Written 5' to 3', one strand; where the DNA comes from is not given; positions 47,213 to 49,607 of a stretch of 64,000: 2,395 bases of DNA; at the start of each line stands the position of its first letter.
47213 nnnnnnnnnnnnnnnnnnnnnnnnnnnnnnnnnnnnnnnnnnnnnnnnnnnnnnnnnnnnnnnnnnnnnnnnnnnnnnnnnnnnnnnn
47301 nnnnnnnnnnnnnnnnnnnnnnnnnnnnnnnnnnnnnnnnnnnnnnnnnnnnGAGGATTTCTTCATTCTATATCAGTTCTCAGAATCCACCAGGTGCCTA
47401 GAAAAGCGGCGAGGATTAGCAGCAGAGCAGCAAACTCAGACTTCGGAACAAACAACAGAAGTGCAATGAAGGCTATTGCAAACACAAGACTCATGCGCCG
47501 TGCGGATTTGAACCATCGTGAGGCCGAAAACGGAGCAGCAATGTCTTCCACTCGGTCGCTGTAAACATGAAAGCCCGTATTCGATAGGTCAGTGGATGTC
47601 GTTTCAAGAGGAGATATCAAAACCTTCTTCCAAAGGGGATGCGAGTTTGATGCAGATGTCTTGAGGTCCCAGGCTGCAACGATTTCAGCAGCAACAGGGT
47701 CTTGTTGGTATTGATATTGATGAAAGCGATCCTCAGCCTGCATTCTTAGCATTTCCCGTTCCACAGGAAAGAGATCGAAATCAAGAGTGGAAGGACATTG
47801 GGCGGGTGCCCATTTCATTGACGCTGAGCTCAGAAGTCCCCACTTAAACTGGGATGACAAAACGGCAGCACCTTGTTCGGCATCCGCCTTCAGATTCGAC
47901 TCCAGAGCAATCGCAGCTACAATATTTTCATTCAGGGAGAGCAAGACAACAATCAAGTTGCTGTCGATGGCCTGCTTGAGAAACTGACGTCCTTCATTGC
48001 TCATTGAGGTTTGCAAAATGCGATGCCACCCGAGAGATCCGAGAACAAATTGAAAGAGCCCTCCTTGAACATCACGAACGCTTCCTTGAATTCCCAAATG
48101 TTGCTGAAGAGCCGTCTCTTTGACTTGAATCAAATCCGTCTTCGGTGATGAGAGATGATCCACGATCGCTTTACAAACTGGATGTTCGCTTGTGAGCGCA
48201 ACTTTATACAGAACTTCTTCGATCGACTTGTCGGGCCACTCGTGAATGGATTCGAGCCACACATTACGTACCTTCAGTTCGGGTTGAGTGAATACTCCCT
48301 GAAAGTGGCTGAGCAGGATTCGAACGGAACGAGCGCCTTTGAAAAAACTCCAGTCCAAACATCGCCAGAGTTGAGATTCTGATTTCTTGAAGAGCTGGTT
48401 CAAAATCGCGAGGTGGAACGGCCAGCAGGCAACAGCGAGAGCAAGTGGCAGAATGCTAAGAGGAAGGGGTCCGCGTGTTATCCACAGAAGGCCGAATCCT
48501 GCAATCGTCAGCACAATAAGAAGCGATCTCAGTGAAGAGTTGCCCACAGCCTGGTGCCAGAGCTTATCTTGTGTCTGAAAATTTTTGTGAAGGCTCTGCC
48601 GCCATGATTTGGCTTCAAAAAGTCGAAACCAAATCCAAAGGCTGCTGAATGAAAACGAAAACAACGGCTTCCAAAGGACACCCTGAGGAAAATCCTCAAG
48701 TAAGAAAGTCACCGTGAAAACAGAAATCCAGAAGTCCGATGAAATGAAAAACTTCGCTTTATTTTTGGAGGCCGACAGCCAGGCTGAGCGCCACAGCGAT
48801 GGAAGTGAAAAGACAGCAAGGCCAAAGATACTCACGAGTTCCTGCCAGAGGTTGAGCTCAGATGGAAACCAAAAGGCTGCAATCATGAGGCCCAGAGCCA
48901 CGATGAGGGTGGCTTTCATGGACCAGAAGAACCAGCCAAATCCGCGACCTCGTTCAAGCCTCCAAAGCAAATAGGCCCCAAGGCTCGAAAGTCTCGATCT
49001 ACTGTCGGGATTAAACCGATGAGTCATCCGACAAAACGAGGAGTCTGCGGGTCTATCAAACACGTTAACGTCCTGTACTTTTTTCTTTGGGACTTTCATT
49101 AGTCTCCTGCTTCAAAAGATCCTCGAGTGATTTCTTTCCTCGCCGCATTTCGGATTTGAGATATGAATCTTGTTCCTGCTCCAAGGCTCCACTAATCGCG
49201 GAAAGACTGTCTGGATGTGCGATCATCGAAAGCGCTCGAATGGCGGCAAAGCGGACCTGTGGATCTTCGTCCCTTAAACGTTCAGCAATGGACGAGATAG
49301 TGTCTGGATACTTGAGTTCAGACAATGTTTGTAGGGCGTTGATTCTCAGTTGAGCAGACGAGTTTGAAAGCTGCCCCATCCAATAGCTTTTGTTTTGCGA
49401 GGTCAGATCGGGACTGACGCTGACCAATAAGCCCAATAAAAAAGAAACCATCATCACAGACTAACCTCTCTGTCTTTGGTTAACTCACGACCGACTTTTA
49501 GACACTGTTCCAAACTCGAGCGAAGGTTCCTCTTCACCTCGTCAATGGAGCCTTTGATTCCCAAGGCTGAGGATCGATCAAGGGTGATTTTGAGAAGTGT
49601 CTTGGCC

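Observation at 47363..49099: Catalytically dead heavy-metal P-type ATPase homolog (DKTGT replaced by SHFQG; no A-domain; no GDGxND)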

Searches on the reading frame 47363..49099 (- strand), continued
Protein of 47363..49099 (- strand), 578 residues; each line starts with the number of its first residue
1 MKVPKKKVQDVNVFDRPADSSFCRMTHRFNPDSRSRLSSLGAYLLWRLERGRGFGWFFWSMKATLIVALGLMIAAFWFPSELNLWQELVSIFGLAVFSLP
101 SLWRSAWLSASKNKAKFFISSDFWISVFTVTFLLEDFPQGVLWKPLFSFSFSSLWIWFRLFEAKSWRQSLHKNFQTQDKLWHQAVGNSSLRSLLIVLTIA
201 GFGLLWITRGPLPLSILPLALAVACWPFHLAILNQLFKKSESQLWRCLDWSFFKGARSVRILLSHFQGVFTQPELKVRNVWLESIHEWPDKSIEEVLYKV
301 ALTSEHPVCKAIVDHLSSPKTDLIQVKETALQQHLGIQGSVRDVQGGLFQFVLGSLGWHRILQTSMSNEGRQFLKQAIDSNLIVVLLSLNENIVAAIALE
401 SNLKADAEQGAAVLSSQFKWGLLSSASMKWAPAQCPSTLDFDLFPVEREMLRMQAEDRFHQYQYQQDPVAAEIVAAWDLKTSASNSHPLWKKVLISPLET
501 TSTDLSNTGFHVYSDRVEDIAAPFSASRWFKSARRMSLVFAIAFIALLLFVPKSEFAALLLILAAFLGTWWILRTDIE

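Call 32: predict_structure(alignment_id=A2)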
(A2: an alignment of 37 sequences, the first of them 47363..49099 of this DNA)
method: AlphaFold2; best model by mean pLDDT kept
length: 578 residues; sequences in the alignment: 37
mean_pLDDT: 87.1   pTM: 0.83
mean pLDDT of the five models: 87.1, 87.1, 86.8, 86.2, 83.8
residues with pLDDT >= 90: 351; 70-90: 176; 50-70: 27; < 50: 24
segments of 3 or more residues with pLDDT < 50: 1-18, 482-486
pLDDT, mean of each block of 10 residues (from residue 1): 41 46 87 85 91 84 90 87 89 94 92 89 96 84 89 94 94 78 74 93 95 95 92 92 91 91 93 94 89 94 92 92 89 90 91 92 93 95 95 96 95 93 90 87 88 77 63 86 54 81 74 93 95 92 94 93 91 82
secondary structure, 60 per line:
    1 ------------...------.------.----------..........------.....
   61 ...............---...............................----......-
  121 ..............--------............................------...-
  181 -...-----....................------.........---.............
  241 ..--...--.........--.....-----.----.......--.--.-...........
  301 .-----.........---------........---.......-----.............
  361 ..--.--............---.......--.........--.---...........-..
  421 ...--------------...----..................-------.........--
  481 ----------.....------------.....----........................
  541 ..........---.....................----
elements in order: H40-49 H56-75 H79-109 H114-119 H121-134 H143-170 H190-209 H216-224 H228-242 E245-247 H250-258 E261-265 E276-282 H290-301 H307-315 E325-332 E336-342 E348-355 H356-362 H368-379 E383-389 E392-400 H407-417 E419-423 E438-440 H445-462 E470-475 E491-495 E508-512 H517-550 H554-574
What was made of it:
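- AF2 pLDDT 87.1, pTM 0.83 (call 32). The AF2 model is confident (call 32).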

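Call 35: fold_search(model_id=the predicted structure, library=pdb)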
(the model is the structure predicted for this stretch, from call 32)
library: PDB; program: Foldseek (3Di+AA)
matches with E <= 10: 845; with E <= 0.001: 257
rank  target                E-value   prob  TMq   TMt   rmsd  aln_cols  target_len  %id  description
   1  7r0g_A                4.6e-16  1.00  0.53  0.48   7.8       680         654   12  STRUCTURAL BASIS OF ION UPTAKE IN COPPER-TRANSPORTING P1B-TYPE ATPASES (released 2022-09-14)
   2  7r0g_B                3.1e-15  1.00  0.54  0.49   7.6       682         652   12  STRUCTURAL BASIS OF ION UPTAKE IN COPPER-TRANSPORTING P1B-TYPE ATPASES (released 2022-09-14)
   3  4bbj                  3.0e-14  1.00  0.40  0.36  12.7       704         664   11  Copper-transporting PIB-ATPase in complex with beryllium fluoride representing the E2P state (released 2013-12-11)
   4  3rfu_A                3.0e-14  1.00  0.39  0.35  11.5       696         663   10  Crystal structure of a copper-transporting PIB-type ATPase (released 2011-06-29)
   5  4umw                  5.1e-14  1.00  0.40  0.39  11.5       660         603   11  CRYSTAL STRUCTURE OF A ZINC-TRANSPORTING PIB-TYPE ATPASE IN E2.PI STATE (released 2014-08-13)
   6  7si3                  2.5e-13  1.00  0.35  0.25  13.3       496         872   12  Consensus structure of ATP7B (released 2022-03-16)
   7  7xun                  2.6e-13  1.00  0.46  0.37  14.0       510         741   12  Structure of ATP7B C983S/C985S/D1027A mutant (released 2023-04-26)
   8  9oc4_B                3.0e-13  1.00  0.55  0.48   7.4       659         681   10  High-resolution cryo-EM structure of KdpFABC in the E1P-ADP state in lipid nanodisc (released 2025-05-21)
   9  7nnl_B                5.1e-13  1.00  0.57  0.50   6.5       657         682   10  Cryo-EM structure of the KdpFABC complex in an E1-ATP conformation loaded with K+ (released 2021-07-28)
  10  7si6                  6.1e-13  1.00  0.36  0.25  12.9       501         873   12  Structure of ATP7B in state 1 (released 2022-03-16)
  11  7xuk                  6.7e-13  1.00  0.59  0.44   7.9       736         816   10  Structure of ATP7B C983S/C985S/D1027A mutant in presence of ATOX1 (released 2023-04-26)
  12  8q73                  6.7e-13  1.00  0.34  0.27  14.2       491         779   15  Copper-transporting ATPase HMA4 in E1 state apo (released 2024-06-26)
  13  3j09_A                9.9e-13  1.00  0.41  0.34   8.9       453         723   16  High resolution helical reconstruction of the bacterial p-type ATPase copper transporter CopA (released 2011-08-24)
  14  7si7                  1.3e-12  1.00  0.35  0.29  13.0       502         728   12  Structure of ATP7B in state 2 (released 2022-03-16)
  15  4umv                  1.5e-12  1.00  0.37  0.35  13.0       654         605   12  CRYSTAL STRUCTURE OF A ZINC-TRANSPORTING PIB-TYPE ATPASE IN THE E2P STATE (released 2014-08-13)
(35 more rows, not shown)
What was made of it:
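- On P-type ATPase superfamily (by descent and fold): Foldseek E=4.6e-16 to CopA, and all 50 listed hits are P-type ATPases (call 35).
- Closest known: KdpB. Same: A good full-length structural match (TMq 0.54-0.57 to the E1 states; call 35).
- The top Foldseek PDB hits are all P-type ATPases, with P1B first (call 35). KdpB structures are among the best structural matches (TMq 0.54-0.57; call 35).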

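Call 38: list_cluster_members(proteins=[P0002, P0003, P0018, P0007, P0012, P0024, P0031, P0037, P0036, P0009])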
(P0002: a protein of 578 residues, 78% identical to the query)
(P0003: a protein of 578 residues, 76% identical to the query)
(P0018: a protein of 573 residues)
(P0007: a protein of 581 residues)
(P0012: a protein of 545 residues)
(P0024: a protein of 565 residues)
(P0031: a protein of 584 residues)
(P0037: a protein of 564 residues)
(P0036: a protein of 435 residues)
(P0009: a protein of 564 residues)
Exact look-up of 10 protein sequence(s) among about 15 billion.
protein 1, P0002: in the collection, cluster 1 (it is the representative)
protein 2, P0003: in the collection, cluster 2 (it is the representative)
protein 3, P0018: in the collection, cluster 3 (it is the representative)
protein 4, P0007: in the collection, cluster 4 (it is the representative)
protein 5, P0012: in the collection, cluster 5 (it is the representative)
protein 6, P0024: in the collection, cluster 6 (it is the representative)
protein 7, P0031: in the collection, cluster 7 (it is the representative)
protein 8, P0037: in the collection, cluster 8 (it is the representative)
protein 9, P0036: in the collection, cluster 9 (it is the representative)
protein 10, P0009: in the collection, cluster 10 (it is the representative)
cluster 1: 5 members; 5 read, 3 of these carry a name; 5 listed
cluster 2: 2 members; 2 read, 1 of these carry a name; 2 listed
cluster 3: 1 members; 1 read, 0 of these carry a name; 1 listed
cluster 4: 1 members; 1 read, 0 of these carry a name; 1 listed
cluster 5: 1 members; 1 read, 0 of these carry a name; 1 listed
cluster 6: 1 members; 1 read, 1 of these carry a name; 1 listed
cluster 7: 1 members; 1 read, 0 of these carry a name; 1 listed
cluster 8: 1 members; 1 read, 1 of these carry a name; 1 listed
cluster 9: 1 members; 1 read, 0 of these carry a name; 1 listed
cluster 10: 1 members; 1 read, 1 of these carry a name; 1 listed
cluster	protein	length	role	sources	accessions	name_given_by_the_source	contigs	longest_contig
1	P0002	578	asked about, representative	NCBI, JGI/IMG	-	hypothetical protein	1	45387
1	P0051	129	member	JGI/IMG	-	hypothetical protein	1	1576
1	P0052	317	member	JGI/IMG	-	hypothetical protein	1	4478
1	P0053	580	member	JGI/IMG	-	-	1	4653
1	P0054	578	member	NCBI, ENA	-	-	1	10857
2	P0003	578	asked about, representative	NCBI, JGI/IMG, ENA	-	hypothetical protein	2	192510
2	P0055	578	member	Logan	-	-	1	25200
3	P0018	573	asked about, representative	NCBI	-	-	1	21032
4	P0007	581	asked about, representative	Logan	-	-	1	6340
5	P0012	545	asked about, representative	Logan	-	-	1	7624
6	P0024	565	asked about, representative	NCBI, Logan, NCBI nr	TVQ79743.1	MAG: hypothetical protein EA369_04090 [Bradymonadales bacterium]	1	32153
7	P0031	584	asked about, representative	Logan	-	-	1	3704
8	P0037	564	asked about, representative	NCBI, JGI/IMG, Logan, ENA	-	hypothetical protein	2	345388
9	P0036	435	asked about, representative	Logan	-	-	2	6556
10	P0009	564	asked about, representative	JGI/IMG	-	hypothetical protein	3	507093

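Call 39: find_encoding_contigs(protein=P0024, flank=6000, max_places=1)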
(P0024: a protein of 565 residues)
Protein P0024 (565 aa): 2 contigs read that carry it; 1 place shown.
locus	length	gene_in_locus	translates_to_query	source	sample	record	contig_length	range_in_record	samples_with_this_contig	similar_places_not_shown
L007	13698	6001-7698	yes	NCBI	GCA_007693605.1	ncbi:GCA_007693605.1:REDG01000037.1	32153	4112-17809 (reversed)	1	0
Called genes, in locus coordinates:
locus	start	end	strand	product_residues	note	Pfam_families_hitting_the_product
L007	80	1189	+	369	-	-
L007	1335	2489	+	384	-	-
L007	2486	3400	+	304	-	PF13205:Big_5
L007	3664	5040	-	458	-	PF00206:Lyase_1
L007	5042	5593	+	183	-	-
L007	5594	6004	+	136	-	PF13646:HEAT_2, PF03130:HEAT_PBS (faint)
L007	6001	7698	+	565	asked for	-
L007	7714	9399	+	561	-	PF02386:TrkH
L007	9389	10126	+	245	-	PF02254:TrkA_N, PF02080:TrkA_C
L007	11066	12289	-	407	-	PF13372:Alginate_exp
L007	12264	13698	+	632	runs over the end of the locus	PF00773:RNB, PF00575:S1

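Call 40: find_encoding_contigs(protein=P0037, flank=6000, max_places=1)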
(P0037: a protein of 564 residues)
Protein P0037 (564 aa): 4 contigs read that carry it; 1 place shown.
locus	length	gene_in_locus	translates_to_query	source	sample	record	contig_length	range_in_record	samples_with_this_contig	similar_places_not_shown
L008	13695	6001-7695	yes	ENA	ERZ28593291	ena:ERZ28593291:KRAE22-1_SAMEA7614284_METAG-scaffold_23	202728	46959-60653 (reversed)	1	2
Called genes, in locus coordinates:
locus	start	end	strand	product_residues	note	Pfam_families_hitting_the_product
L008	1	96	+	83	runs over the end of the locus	-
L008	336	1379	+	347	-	-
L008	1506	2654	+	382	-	-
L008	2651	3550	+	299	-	PF13205:Big_5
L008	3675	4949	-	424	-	PF00206:Lyase_1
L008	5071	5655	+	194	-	-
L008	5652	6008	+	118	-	PF13646:HEAT_2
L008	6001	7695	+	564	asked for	-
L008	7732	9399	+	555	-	PF02386:TrkH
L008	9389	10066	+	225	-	PF02254:TrkA_N, PF03446:NAD_binding_2 (weak), PF03807:F420_oxidored (weak), PF02080:TrkA_C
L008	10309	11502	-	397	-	PF13372:Alginate_exp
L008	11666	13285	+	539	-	PF00773:RNB, PF00575:S1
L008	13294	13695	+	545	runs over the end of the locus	PF03109:ABC1, PF01636:APH (faint), PF27536:UbiB_helical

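Call 41: find_encoding_contigs(protein=P0009, flank=6000, max_places=1)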
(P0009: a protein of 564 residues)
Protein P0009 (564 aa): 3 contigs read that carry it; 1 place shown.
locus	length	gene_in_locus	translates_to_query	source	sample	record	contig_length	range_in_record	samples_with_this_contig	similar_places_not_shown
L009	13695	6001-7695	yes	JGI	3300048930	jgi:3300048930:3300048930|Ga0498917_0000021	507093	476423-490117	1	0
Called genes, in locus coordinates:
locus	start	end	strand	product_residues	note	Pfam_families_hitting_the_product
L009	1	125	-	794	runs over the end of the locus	PF00263:Secretin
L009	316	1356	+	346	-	-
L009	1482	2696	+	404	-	PF13205:Big_5 (weak)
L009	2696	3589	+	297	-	-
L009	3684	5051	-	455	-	PF00206:Lyase_1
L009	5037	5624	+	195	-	-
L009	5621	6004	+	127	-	PF02985:HEAT (faint), PF13646:HEAT_2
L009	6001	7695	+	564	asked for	-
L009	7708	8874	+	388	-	PF00561:Abhydrolase_1 (faint)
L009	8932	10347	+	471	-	PF03446:NAD_binding_2, PF03721:UDPG_MGDP_dh_N, PF00984:UDPG_MGDP_dh, PF03720:UDPG_MGDP_dh_C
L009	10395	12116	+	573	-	PF13185:GAF_2, PF01590:GAF, PF13492:GAF_3 (weak), PF01966:HD (faint), PF13487:HD_5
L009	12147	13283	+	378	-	PF05496:RuvB_N, PF13604:AAA_30 (weak), PF00004:AAA, PF16193:AAA_assoc_2, PF12002:MgsA_C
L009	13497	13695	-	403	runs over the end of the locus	PF13372:Alginate_exp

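Call 55: find_encoding_contigs(protein=P0030, flank=5000, max_places=1)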
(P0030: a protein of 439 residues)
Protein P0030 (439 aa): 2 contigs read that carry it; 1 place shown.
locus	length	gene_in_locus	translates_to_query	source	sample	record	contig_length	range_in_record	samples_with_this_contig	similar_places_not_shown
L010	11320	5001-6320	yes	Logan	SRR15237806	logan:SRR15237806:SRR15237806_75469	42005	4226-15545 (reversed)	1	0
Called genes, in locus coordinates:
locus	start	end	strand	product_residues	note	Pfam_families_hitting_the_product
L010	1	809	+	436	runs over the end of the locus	-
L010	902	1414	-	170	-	-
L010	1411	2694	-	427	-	PF01510:Amidase_2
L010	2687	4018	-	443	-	PF00206:Lyase_1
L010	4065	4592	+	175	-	-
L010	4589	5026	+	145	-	PF13646:HEAT_2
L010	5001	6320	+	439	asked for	-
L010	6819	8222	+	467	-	PF03446:NAD_binding_2, PF03721:UDPG_MGDP_dh_N, PF00984:UDPG_MGDP_dh, PF03720:UDPG_MGDP_dh_C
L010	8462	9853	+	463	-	PF00939:Na_sulph_symp, PF03600:CitMHS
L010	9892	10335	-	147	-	-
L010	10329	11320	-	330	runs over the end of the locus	-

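Call 56: find_encoding_contigs(protein=P0036, flank=5000, max_places=1)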
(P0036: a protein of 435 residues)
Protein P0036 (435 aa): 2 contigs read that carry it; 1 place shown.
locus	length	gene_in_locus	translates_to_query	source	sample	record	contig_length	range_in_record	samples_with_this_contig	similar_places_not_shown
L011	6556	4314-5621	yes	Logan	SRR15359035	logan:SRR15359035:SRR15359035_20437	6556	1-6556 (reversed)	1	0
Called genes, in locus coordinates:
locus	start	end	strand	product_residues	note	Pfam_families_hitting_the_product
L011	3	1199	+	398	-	?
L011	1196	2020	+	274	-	PF01381:HTH_3 (faint)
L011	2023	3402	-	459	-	PF00206:Lyase_1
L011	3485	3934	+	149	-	-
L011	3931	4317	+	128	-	PF02985:HEAT (faint), PF13646:HEAT_2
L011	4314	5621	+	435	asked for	-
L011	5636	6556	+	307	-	?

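Call 57: find_encoding_contigs(protein=P0027, flank=5000, max_places=1)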
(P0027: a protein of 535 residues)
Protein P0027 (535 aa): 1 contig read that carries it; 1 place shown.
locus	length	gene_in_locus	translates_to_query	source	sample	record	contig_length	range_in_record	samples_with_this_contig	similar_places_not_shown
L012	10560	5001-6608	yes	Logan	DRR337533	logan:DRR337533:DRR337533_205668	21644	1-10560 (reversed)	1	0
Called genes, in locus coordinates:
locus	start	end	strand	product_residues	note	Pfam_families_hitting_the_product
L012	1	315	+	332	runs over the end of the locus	-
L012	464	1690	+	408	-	PF13205:Big_5 (faint)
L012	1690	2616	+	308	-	PF13205:Big_5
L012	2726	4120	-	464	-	PF00206:Lyase_1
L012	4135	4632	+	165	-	-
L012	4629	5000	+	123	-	PF02985:HEAT (faint), PF13646:HEAT_2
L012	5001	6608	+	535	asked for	-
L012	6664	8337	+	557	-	PF02386:TrkH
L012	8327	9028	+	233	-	PF02254:TrkA_N, PF03446:NAD_binding_2 (weak), PF03807:F420_oxidored (weak), PF02080:TrkA_C (weak)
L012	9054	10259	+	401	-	PF07690:MFS_1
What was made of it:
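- Closest known: KdpB. Same: In 3 of 11 loci the gene is followed by TrkH, which is a homolog of KdpA, the partner of KdpB (calls 39, 40, 57).
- TrkH and TrkA follow the gene within 16-56 nt in 3 of 11 loci (L007, L008, L012; calls 39, 40, 57).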

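Call 59: search_protein_families(library=padloc, proteins=[window:47363-49099:-], max_evalue=0.01)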
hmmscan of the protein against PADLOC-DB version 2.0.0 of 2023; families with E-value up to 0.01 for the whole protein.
window:47363-49099:- (578 aa): 0 families

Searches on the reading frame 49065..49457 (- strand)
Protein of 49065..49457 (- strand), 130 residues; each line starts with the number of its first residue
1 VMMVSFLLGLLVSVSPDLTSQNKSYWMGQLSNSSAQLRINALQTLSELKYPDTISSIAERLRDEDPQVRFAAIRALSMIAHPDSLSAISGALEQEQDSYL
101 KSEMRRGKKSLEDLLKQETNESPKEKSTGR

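Call 13: search_protein_families(library=pfam, proteins=[window:49065-49457:-], max_evalue=0.01)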
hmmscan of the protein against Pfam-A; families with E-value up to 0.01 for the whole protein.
window:49065-49457:- (130 aa): 9 families
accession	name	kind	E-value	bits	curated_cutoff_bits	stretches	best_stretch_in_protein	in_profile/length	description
PF13646.12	HEAT_2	-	1.5e-14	54.4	27.7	1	29-103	7-82/88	HEAT repeats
PF02985.28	HEAT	-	3.2e-07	30.4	23.5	1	56-80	4-28/31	HEAT repeat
PF03130.22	HEAT_PBS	-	3.3e-05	24.4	20.9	0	68-93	1-26/27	PBS lyase HEAT-like repeat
PF20168.4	PDS5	-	3.4e-05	22.3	27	1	7-89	265-358/1053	Sister chromatid cohesion protein PDS5 protein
PF12765.13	Cohesin_HEAT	-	0.0042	17.9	21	0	54-73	20-39/42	HEAT repeat associated with sister chromatid cohesion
PF21581.3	SCD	-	0.0042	17.8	27.5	0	61-83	39-61/75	Stromalin conservative domain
PF13513.12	HEAT_EZ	-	0.0069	17.4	27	0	66-85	1-22/55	HEAT-like repeat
PF12717.13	Cnd1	-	0.007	16.9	26.4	0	37-84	2-53/162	non-SMC mitotic condensation complex subunit 1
PF24714.1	TOR1L1_N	-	0.0074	16.1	43.3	1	52-82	82-112/281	TORTIFOLIA1 N-terminal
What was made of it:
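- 49065..49457 (-): Cassette gene 2: a 130-aa HEAT_2 repeat protein with a short, uncharged, hydrophobic N-terminus. It overlaps the ATPase-like gene by 35 nt. Pfam HEAT_2 E=1.5e-14 (call 13).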

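Call 51: search_protein_families(library=ncbifam, proteins=[window:49065-49457:-], max_evalue=1)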
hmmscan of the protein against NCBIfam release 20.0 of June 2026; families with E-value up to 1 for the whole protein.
window:49065-49457:- (130 aa): 7 families
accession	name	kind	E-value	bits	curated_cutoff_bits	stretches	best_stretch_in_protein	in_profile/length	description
TIGR02270.1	TIGR02270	subfamily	4e-05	22.8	206.8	1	29-87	155-213/410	TIGR02270 family protein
NF045915.1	PhycobilmeDegNblB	equivalog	7.7e-05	22.3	300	1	30-95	139-203/214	phycobilisome degradation protein NblB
NF010374.0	PRK13800.1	equivalog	0.0081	14.4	1196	1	30-84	724-775/898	fumarate reductase/succinate dehydrogenase flavoprotein subunit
NF058502.1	phyc_lyase_CpcE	equivalog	0.015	14.8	330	1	36-97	57-118/260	C-phycocyanin alpha-cysteine-84 phycocyanobilin lyase subunit CpcE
NF058505.1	phyc_lyase_CpeY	equivalog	0.018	13.6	600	1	34-96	128-188/419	C-phycoerythrin alpha-cysteine-82 phycoerythrobilin lyase CpeY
NF045662.1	DVU0298_fam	equivalog_domain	0.049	13.2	75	1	54-96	147-188/213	DVU0298 family protein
NF058515.1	phyc_lyase_CpcF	equivalog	0.096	12.2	220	1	52-95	60-103/200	C-phycocyanin alpha-cysteine-84 phycocyanobilin lyase subunit CpcF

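Call 59: search_protein_families(library=padloc, proteins=[window:49065-49457:-], max_evalue=0.01)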
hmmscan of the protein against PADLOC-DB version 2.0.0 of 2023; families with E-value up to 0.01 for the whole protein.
window:49065-49457:- (130 aa): 1 family
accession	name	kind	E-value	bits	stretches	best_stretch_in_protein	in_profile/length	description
PDLC02919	HEAT-ARM_XIII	-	1.1e-08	31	1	29-96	585-652/1972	-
